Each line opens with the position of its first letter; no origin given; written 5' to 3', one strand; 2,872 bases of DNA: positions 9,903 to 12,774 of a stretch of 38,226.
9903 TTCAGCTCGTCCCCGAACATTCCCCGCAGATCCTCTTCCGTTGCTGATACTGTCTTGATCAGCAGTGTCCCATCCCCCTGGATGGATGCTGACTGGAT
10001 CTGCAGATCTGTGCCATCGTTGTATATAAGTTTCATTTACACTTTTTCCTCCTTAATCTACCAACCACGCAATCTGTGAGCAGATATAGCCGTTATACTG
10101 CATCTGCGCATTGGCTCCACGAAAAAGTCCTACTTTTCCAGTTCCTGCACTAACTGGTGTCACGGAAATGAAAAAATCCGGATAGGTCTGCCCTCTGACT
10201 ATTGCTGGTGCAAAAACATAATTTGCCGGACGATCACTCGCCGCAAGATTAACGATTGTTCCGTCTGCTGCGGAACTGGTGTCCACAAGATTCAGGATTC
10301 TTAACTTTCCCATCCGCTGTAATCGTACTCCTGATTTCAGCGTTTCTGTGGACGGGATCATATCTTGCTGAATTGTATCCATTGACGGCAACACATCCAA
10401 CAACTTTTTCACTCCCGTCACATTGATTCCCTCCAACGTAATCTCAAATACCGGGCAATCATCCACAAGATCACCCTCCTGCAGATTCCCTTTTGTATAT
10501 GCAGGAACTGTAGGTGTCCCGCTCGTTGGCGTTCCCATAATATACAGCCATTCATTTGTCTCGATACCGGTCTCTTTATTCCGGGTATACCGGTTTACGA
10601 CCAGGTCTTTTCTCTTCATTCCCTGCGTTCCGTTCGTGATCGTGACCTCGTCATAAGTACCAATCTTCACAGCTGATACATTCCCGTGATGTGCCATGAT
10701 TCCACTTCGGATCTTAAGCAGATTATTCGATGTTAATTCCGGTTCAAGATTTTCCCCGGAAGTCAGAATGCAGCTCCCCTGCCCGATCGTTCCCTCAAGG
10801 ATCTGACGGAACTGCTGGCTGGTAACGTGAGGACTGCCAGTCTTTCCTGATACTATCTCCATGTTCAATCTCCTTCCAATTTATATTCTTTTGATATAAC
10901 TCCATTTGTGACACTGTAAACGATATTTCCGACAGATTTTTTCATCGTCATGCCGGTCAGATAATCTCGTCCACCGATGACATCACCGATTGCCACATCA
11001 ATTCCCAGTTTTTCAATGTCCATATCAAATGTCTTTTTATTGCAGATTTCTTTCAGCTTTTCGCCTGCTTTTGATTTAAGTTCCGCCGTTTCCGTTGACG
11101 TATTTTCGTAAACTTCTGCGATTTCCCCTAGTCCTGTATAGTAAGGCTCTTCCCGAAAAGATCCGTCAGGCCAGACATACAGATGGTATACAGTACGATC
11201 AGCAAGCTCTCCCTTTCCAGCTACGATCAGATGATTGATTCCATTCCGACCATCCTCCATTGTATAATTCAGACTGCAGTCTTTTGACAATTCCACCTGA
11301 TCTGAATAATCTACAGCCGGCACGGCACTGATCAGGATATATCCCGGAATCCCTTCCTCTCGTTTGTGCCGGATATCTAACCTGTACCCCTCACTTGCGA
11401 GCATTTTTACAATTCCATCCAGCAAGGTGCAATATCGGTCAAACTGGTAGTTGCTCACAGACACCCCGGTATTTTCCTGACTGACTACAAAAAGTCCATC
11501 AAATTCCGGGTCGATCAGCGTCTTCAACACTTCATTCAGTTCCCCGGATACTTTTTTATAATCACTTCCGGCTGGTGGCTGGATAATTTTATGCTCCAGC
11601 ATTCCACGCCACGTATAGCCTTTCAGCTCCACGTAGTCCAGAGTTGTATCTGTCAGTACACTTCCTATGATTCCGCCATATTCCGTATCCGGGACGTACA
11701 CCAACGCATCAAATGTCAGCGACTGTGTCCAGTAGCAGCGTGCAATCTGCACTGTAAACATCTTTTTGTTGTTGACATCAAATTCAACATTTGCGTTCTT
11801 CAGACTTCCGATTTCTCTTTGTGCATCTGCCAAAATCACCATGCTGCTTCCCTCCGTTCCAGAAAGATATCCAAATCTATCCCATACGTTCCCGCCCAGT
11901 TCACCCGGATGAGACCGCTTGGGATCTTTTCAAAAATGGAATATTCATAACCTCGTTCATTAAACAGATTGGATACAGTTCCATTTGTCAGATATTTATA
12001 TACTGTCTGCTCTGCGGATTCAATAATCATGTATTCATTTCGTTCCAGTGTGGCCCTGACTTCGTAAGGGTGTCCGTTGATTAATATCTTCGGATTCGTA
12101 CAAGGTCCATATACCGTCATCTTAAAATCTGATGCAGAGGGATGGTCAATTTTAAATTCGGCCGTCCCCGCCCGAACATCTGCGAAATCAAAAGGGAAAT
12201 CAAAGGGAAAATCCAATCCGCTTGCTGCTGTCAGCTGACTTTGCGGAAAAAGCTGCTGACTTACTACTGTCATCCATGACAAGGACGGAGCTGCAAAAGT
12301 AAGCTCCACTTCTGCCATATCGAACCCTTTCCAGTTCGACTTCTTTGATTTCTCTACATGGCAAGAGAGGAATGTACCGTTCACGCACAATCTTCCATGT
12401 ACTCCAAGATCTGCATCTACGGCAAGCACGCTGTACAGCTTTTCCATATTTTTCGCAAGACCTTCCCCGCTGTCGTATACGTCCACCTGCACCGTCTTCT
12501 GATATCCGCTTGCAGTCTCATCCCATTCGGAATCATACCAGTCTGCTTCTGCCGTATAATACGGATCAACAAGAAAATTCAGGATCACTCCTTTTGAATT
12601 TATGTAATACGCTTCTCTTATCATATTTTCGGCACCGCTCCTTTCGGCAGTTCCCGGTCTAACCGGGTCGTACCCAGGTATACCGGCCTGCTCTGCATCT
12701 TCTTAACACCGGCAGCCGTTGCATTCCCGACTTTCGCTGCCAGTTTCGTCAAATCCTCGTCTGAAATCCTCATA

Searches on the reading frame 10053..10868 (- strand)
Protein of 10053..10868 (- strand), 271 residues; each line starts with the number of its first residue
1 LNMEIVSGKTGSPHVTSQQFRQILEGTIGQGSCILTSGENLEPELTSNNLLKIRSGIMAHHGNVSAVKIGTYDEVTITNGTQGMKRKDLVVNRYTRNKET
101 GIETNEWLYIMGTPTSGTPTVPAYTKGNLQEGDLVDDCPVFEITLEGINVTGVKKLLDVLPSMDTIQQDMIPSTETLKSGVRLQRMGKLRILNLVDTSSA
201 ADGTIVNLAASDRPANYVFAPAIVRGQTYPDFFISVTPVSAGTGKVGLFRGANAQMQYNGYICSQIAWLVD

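Call 22: search_protein_families(library=phrogs, proteins=[window:10053-10868:-], max_evalue=0.001)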
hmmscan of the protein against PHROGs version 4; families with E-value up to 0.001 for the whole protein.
window:10053-10868:- (271 aa): 3 families
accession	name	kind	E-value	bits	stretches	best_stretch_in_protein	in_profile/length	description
phrog_9994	-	unknown function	1.9e-64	219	1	3-176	1-174/294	-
phrog_25635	-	unknown function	1.3e-62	212.9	1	3-163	1-160/319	-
phrog_13141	-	unknown function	3.1e-60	204.9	1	1-179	1-170/297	-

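Call 51: search_protein_families(library=pfam, proteins=[window:10053-10868:-], max_evalue=0.001)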
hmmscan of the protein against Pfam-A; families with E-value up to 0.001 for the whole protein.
window:10053-10868:- (271 aa): 0 families

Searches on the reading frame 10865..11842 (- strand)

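Call 22: search_protein_families(library=phrogs, proteins=[window:10865-11842:-], max_evalue=0.001)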
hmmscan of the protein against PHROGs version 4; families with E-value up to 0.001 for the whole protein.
window:10865-11842:- (325 aa): 1 family
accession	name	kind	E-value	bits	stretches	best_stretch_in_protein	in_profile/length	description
phrog_538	-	tail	4.6e-72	244.6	1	20-324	49-375/684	minor tail protein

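Call 51: search_protein_families(library=pfam, proteins=[window:10865-11842:-], max_evalue=0.001)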
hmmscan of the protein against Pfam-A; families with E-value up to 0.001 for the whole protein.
window:10865-11842:- (325 aa): 1 family
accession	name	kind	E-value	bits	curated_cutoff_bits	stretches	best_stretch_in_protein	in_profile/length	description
PF14594.13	Sipho_Gp37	-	1.7e-06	27.7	26.2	1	52-314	60-360/370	Siphovirus ReqiPepy6 Gp37-like protein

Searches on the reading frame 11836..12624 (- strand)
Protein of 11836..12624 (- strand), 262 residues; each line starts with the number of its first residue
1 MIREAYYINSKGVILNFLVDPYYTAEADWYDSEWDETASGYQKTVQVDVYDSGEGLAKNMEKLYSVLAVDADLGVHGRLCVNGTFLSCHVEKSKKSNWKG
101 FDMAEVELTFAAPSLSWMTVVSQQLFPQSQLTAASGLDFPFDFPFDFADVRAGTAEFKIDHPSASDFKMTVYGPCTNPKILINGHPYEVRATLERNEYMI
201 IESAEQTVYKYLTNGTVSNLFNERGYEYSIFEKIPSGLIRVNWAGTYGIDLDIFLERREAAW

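Call 22: search_protein_families(library=phrogs, proteins=[window:11836-12624:-], max_evalue=0.001)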
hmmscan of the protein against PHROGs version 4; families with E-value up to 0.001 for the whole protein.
window:11836-12624:- (262 aa): 1 family
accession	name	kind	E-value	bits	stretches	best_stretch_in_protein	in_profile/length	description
phrog_33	-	tail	4.3e-10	40.3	1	43-250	92-268/651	distal tail protein Dit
